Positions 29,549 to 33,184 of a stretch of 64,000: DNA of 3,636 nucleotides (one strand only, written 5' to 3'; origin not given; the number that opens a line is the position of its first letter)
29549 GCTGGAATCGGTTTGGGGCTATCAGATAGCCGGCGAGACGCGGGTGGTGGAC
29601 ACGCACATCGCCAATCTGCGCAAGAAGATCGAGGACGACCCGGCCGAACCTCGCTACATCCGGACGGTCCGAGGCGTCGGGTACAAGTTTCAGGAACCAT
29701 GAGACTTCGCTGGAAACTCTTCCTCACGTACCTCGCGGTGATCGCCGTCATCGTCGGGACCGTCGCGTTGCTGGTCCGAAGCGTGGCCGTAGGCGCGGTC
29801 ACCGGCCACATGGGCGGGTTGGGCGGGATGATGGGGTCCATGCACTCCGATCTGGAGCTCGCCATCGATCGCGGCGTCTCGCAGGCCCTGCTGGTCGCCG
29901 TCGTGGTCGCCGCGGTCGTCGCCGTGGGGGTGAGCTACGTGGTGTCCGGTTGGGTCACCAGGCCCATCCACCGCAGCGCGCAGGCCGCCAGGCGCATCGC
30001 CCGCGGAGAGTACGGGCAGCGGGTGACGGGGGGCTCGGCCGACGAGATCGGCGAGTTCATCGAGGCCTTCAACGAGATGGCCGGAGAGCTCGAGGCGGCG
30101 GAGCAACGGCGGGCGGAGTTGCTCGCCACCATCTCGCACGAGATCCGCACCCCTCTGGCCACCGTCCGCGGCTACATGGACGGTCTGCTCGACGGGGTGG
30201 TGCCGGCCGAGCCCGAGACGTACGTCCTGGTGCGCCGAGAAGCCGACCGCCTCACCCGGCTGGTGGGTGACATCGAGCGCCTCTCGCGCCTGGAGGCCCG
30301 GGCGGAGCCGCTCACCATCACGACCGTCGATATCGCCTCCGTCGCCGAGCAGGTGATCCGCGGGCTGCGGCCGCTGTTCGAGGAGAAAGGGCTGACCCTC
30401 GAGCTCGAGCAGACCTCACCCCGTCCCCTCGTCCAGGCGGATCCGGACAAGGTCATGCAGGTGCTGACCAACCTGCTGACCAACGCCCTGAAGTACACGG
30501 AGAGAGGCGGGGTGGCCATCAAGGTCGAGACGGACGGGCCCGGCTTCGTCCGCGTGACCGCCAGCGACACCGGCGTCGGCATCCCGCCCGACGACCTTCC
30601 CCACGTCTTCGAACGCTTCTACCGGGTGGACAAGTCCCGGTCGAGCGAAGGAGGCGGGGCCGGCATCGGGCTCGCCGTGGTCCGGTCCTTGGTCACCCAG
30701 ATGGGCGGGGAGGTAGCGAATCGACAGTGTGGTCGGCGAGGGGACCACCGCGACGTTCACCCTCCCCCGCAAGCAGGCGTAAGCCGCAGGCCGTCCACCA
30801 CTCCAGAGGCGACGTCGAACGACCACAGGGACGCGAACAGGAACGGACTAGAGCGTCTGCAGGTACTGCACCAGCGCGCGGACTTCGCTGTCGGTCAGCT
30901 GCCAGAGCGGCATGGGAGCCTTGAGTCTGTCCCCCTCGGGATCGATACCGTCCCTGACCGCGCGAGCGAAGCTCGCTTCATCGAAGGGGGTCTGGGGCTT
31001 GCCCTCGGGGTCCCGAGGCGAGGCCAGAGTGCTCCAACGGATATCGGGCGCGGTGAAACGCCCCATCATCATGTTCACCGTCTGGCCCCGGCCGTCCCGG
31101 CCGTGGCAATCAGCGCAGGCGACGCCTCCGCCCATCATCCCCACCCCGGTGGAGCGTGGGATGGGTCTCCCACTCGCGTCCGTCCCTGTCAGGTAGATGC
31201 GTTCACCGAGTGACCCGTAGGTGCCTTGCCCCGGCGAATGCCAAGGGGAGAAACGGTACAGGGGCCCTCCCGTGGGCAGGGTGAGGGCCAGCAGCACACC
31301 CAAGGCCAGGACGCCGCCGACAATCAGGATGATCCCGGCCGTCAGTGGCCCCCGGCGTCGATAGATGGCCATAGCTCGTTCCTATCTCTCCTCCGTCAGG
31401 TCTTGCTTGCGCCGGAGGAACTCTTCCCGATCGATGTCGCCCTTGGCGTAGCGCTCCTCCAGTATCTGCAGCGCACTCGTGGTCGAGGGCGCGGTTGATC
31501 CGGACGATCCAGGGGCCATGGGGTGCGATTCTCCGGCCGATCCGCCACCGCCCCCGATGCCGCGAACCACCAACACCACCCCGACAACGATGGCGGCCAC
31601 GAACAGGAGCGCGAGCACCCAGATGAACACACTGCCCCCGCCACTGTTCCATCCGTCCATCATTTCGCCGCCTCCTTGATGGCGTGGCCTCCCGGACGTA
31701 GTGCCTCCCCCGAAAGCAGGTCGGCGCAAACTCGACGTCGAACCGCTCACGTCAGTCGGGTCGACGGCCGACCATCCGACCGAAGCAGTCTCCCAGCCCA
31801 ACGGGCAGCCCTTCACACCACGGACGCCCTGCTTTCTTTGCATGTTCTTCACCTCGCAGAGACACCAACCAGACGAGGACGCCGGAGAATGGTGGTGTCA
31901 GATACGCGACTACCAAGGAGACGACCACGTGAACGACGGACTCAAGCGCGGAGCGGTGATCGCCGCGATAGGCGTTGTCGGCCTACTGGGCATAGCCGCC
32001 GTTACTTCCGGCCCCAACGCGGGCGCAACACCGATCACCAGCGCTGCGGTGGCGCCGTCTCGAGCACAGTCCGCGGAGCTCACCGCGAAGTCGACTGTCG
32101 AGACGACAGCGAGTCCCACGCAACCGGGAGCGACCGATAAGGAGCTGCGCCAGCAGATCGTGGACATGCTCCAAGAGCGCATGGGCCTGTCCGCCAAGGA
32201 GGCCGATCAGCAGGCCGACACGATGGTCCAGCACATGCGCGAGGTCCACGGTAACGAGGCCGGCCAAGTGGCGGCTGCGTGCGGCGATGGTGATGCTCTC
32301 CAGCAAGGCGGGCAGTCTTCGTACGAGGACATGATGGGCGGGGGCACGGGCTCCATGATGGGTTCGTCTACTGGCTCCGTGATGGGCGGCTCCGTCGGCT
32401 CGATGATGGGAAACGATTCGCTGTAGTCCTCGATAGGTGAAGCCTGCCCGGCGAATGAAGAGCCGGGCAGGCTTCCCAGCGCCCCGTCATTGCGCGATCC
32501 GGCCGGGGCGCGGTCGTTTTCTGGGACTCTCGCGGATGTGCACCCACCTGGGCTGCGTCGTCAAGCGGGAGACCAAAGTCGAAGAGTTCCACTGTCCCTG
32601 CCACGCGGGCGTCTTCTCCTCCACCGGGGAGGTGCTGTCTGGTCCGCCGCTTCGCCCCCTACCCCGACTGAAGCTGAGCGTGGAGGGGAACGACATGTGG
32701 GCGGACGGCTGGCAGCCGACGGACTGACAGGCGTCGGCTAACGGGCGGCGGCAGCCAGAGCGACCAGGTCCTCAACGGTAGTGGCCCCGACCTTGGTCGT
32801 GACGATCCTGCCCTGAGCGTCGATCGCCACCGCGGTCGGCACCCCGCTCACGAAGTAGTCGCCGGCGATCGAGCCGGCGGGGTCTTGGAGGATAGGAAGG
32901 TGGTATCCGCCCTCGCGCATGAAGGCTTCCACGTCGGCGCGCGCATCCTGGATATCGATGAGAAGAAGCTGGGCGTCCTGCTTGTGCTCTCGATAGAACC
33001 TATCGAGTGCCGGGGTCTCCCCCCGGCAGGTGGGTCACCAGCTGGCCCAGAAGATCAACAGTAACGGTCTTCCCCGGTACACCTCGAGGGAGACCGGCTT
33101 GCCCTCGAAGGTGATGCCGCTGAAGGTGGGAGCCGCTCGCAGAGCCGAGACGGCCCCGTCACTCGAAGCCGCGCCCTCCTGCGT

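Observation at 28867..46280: Five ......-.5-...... dyads define a putative BlaI/M56 regulon covering cytochrome c maturation, the ABC/Sec-thioredoxin operon and a two-component system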

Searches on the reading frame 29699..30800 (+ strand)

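Call 70: search_protein_families(library=pfam, proteins=[window:29699-30800:+], max_evalue=0.001)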
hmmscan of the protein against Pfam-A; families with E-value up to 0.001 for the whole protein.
window:29699-30800:+ (367 aa): 3 families
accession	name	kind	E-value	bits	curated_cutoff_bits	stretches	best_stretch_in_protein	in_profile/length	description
PF02518.31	HATPase_c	-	2.3e-26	92.8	26.4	1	248-342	2-94/111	Histidine kinase-, DNA gyrase B-, and HSP90-like ATPase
PF00512.31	HisKA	-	3.6e-14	53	26.9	1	138-200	2-65/66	His Kinase A (phospho-acceptor) domain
PF00672.30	HAMP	-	1.8e-12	47.8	25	1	82-133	2-53/53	HAMP domain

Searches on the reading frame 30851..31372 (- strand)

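Call 70: search_protein_families(library=pfam, proteins=[window:30851-31372:-], max_evalue=0.001)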
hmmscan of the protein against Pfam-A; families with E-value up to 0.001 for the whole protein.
window:30851-31372:- (174 aa): 2 families
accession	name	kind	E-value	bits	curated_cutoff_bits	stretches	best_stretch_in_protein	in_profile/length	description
PF00034.26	Cytochrom_C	-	7.2e-07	30.9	21.3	1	85-174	11-89/90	Cytochrome c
PF13442.11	Cytochrome_CBB3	-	6.7e-05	23.6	27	1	85-171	13-68/68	Cytochrome C oxidase, cbb3-type, subunit III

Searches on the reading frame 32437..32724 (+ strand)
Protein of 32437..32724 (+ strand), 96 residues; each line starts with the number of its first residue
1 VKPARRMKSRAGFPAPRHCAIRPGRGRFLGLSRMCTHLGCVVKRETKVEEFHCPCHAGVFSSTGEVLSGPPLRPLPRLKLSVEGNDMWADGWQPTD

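Call 70: search_protein_families(library=pfam, proteins=[window:32437-32724:+], max_evalue=0.001)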
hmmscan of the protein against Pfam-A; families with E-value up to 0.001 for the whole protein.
window:32437-32724:+ (96 aa): 1 family
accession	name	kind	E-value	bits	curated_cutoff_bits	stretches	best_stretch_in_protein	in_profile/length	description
PF00355.32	Rieske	-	1.3e-09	38.2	20.3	1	24-77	32-86/88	Rieske [2Fe-2S] domain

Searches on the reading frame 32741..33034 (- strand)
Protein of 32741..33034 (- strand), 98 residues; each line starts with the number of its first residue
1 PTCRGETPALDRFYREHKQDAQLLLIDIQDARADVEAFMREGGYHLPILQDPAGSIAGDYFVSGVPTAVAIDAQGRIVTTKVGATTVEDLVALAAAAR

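Call 13: search_protein_families(library=pfam, proteins=[window:32741-33034:-], max_evalue=0.01)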
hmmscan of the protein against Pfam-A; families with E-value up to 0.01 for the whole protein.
window:32741-33034:- (98 aa): 3 families
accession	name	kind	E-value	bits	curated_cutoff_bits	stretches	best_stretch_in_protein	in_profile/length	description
PF08534.16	Redoxin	-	1.9e-08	34.7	26.6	1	1-89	42-143/148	Redoxin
PF00578.27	AhpC-TSA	-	3.1e-08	34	26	1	1-78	39-122/124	AhpC/TSA family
PF13905.12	Thioredoxin_8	-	0.0094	16.7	27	0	3-77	16-94/94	Thioredoxin-like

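Call 98: search_protein_families(library=ncbifam, proteins=[window:32741-33034:-], max_evalue=0.001)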
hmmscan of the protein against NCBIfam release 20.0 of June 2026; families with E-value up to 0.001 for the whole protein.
window:32741-33034:- (98 aa): 3 families
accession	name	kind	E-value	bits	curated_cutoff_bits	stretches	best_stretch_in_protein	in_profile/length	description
NF041202.1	StoA_CxxC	exception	7.2e-13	48.7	210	1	1-91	65-158/163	endospore biogenesis thiol-disulfide oxidoreductase StoA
NF002854.0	PRK03147.1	subfamily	4.5e-11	43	170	1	2-90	76-165/176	thiol-disulfide oxidoreductase ResA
TIGR00385.1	dsbE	subfamily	2e-06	27.5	123.15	1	1-89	76-162/173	DsbE family thiol:disulfide interchange protein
